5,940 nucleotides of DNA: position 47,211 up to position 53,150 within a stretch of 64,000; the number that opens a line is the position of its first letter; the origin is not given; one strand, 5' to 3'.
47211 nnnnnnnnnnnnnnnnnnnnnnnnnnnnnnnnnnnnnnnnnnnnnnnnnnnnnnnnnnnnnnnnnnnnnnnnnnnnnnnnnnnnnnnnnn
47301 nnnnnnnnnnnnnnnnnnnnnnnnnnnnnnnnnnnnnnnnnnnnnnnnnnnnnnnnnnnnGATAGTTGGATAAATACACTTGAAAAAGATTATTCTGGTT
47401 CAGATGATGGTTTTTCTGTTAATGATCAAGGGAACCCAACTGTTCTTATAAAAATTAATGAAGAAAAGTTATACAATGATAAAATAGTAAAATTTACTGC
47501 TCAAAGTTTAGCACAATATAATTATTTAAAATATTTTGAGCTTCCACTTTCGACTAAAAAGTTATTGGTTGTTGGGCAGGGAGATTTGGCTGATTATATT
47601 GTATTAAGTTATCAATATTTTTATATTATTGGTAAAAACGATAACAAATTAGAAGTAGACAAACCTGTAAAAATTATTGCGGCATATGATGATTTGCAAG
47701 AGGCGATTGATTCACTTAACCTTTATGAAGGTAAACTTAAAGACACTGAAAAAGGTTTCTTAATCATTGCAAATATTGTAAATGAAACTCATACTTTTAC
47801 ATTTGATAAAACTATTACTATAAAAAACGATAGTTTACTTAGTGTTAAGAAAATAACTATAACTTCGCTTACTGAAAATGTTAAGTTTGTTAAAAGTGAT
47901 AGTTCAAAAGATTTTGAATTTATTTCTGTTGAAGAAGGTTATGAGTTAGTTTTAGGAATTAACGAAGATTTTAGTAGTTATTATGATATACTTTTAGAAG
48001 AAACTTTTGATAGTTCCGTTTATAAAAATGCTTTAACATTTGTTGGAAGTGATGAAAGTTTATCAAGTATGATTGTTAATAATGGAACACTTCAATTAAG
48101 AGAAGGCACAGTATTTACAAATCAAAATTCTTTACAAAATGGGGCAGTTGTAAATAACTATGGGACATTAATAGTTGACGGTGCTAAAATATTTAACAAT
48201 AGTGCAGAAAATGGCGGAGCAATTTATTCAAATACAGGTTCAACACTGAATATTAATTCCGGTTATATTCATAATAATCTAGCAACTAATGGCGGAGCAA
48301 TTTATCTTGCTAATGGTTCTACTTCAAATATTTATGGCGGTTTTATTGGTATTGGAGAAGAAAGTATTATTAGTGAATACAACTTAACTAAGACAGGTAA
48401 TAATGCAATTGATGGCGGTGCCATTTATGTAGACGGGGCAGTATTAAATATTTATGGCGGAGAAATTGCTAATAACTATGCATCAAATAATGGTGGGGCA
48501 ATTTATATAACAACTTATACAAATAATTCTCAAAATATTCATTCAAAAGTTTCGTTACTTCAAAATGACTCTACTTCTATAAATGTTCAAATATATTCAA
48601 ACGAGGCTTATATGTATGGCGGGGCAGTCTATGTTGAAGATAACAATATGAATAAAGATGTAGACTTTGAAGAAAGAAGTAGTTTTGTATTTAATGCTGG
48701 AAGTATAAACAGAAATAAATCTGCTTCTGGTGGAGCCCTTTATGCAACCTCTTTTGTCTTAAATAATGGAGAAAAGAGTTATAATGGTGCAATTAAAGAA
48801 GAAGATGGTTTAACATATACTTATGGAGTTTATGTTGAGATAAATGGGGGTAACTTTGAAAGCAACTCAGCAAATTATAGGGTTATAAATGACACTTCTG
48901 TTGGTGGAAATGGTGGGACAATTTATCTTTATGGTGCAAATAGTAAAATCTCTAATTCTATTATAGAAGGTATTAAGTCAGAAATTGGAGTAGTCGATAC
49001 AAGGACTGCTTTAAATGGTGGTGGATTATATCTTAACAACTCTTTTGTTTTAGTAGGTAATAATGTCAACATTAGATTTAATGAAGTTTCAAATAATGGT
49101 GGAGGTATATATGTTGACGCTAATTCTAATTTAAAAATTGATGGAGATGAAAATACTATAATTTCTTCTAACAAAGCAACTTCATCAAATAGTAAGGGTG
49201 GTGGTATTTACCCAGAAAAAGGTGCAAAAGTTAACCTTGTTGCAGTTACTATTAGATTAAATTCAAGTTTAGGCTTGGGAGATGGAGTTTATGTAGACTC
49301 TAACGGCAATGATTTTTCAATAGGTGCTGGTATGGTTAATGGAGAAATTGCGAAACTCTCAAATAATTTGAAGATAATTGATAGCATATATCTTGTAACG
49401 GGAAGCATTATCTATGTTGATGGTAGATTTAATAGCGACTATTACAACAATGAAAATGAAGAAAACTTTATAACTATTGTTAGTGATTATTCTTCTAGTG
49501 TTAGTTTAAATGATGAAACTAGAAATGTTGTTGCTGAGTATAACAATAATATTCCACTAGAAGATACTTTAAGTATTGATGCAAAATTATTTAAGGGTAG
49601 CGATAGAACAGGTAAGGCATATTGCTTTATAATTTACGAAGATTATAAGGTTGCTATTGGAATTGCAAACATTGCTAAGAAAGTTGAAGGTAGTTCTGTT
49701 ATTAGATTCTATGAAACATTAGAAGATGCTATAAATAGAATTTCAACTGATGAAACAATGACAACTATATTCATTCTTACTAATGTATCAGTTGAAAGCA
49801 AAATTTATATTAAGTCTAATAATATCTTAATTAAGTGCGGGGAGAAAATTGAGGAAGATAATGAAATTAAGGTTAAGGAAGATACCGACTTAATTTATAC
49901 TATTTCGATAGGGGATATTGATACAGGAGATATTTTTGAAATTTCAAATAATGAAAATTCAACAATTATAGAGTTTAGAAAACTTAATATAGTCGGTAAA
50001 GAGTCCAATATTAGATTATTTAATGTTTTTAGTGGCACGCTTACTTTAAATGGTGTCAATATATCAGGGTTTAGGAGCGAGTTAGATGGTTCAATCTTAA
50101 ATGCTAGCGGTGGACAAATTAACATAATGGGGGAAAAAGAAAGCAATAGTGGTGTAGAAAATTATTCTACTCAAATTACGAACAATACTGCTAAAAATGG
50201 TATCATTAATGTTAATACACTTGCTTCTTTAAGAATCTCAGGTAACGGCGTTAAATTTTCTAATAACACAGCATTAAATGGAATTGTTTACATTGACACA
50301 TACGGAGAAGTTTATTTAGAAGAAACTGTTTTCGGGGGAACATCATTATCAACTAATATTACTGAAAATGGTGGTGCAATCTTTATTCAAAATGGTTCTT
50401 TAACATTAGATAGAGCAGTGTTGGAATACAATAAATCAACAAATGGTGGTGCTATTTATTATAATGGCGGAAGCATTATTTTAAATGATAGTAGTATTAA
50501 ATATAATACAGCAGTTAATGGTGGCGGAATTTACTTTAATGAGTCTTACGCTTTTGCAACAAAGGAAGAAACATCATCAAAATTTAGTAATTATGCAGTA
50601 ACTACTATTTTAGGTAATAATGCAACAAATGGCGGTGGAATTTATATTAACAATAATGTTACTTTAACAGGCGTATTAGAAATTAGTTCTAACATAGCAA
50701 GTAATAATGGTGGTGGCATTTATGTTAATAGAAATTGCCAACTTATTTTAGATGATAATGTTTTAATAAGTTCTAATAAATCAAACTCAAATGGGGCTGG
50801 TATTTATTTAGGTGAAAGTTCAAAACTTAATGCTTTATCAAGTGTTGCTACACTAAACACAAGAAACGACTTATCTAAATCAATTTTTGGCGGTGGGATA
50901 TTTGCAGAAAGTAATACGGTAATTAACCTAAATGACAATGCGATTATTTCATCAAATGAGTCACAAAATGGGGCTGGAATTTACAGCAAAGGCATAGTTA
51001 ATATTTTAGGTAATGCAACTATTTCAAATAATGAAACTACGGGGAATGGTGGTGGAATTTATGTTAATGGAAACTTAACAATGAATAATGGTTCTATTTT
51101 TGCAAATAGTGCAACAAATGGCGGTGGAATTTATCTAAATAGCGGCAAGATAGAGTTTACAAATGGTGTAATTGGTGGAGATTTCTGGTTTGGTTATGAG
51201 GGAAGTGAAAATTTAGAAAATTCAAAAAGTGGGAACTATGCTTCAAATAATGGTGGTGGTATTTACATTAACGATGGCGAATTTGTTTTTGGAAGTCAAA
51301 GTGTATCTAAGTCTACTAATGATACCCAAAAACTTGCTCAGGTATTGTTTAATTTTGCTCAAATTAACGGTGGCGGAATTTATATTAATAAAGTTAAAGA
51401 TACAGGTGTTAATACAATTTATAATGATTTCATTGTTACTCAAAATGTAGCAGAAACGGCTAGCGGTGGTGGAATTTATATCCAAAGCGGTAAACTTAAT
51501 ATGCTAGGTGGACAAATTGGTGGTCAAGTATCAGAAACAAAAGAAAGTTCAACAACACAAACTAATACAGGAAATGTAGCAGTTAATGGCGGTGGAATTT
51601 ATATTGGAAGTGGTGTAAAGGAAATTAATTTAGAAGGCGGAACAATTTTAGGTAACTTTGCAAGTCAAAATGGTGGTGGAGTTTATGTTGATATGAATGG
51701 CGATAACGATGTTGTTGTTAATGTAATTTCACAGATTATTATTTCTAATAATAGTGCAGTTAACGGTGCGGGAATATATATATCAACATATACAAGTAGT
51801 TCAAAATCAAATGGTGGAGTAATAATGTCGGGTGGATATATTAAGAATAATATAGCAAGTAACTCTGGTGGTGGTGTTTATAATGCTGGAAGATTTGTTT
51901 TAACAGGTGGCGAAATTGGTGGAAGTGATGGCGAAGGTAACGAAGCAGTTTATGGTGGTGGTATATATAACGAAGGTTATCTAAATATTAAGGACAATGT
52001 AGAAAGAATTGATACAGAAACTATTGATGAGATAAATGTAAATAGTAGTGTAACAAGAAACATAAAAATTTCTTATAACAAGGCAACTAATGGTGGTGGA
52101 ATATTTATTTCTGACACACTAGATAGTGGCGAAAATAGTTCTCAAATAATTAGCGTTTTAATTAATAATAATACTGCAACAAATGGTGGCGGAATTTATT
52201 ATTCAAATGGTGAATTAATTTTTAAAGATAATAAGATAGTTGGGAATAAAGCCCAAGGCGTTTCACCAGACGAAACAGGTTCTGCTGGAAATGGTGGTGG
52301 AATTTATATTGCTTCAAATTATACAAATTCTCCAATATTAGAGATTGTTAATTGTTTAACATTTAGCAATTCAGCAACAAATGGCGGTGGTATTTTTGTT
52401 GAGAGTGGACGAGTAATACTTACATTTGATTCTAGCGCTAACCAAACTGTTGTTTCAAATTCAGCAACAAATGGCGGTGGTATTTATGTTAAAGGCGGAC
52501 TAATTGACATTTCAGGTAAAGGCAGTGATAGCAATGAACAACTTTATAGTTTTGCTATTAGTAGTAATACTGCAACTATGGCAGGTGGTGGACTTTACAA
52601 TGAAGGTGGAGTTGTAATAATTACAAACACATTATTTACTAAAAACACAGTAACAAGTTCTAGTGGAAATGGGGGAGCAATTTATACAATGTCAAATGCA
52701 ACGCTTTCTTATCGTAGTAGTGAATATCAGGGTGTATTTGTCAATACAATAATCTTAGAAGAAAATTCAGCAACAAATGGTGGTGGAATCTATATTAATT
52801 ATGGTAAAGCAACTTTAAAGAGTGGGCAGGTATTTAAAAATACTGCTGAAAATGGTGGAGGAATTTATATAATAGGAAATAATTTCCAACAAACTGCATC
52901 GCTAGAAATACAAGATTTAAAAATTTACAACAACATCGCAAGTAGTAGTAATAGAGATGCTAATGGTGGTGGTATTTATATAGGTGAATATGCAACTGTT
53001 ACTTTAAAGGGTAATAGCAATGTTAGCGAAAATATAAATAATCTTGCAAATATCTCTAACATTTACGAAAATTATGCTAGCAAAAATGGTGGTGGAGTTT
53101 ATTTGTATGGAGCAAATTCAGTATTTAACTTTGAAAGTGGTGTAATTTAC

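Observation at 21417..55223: One uninterrupted 33.8-kb gene for an 11,268-aa membrane-anchored surface protein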

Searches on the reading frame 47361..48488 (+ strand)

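Call 36: search_protein_families(library=pfam, proteins=[window:47361-48488:+], max_evalue=0.1)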
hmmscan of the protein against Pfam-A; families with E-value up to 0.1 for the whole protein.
window:47361-48488:+ (376 aa): 1 family
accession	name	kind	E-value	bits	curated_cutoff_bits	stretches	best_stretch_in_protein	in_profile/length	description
PF02415.23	Chlam_PMP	-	6e-05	23.3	20.6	0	277-290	4-18/19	Chlamydia polymorphic membrane protein (Chlamydia_PMP) repeat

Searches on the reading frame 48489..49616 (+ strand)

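Call 36: search_protein_families(library=pfam, proteins=[window:48489-49616:+], max_evalue=0.1)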
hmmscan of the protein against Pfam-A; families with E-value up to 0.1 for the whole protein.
window:48489-49616:+ (376 aa): 2 families
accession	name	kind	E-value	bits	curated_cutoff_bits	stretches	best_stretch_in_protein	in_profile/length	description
PF02415.23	Chlam_PMP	-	0.00041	20.8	20.6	0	222-241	1-17/19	Chlamydia polymorphic membrane protein (Chlamydia_PMP) repeat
PF14564.11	Membrane_bind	-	0.063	14.2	25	0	24-66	45-91/110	Membrane binding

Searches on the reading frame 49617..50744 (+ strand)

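Call 36: search_protein_families(library=pfam, proteins=[window:49617-50744:+], max_evalue=0.1)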
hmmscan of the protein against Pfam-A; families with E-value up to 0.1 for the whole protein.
window:49617-50744:+ (376 aa): 1 family
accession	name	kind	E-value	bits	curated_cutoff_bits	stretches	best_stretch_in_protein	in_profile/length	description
PF02415.23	Chlam_PMP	-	1e-07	31.8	20.6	0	212-257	2-18/19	Chlamydia polymorphic membrane protein (Chlamydia_PMP) repeat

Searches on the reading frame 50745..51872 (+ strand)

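Call 36: search_protein_families(library=pfam, proteins=[window:50745-51872:+], max_evalue=0.1)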
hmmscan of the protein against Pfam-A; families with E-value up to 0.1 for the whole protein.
window:50745-51872:+ (376 aa): 1 family
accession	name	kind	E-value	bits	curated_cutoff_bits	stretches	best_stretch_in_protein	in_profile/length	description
PF02415.23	Chlam_PMP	-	4.1e-06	26.9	20.6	1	91-107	2-18/19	Chlamydia polymorphic membrane protein (Chlamydia_PMP) repeat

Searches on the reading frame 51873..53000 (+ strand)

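Call 36: search_protein_families(library=pfam, proteins=[window:51873-53000:+], max_evalue=0.1)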
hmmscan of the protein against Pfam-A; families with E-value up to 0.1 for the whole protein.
window:51873-53000:+ (376 aa): 1 family
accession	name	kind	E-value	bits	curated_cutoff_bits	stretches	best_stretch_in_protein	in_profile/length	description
PF02415.23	Chlam_PMP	-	3.8e-17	60.9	20.6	1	252-272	1-18/19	Chlamydia polymorphic membrane protein (Chlamydia_PMP) repeat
